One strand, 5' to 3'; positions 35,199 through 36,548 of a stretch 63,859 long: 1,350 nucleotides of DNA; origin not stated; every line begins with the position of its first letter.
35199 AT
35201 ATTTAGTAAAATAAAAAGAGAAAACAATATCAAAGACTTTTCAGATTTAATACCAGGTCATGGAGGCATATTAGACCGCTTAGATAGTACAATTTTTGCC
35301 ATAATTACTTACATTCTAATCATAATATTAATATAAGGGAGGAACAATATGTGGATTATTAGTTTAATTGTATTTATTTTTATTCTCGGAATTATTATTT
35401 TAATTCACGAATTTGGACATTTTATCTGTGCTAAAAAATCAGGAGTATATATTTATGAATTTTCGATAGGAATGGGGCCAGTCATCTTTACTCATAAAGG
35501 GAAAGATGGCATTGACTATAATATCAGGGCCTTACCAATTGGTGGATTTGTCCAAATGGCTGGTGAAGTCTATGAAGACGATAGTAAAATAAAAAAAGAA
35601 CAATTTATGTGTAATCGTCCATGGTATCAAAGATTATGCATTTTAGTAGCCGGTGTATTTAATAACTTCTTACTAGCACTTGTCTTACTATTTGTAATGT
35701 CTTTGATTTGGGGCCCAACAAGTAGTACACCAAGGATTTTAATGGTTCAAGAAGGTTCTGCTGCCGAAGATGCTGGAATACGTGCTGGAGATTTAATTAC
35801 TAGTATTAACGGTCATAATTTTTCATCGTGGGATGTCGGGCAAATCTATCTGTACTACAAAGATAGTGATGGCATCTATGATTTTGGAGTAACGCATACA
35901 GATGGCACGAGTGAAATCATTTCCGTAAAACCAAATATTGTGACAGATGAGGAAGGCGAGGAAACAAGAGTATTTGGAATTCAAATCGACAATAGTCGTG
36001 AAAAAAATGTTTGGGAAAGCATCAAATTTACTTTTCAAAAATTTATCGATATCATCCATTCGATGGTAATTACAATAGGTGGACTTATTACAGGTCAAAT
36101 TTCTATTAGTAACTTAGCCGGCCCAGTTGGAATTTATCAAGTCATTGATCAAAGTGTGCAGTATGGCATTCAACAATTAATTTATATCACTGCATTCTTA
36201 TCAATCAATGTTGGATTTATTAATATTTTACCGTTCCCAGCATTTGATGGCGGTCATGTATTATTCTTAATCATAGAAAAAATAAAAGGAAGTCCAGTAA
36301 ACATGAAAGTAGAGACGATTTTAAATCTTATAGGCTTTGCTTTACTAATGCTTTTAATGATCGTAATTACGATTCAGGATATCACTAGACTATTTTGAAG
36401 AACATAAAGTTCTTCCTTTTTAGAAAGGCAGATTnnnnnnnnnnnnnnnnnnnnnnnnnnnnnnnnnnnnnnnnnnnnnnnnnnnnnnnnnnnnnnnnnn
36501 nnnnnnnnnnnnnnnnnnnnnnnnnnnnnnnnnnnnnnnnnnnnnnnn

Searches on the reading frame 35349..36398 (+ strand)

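Call 11: search_protein_families(library=pfam, proteins=[window:35349-36398:+])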
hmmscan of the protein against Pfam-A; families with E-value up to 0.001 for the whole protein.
window:35349-36398:+ (349 aa): 4 families
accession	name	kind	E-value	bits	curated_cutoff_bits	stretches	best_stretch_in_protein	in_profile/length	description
PF02163.28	Peptidase_M50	-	5.8e-65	219.2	27.2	1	9-336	2-221/221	Peptidase family M50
PF17820.7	PDZ_6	-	1.7e-09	37.7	27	1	133-162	5-32/54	PDZ domain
PF00595.29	PDZ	-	7.3e-07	29.9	23.2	1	132-165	31-64/81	PDZ domain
PF13180.12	PDZ_2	-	9.1e-05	23.1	27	1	129-169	15-55/80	PDZ domain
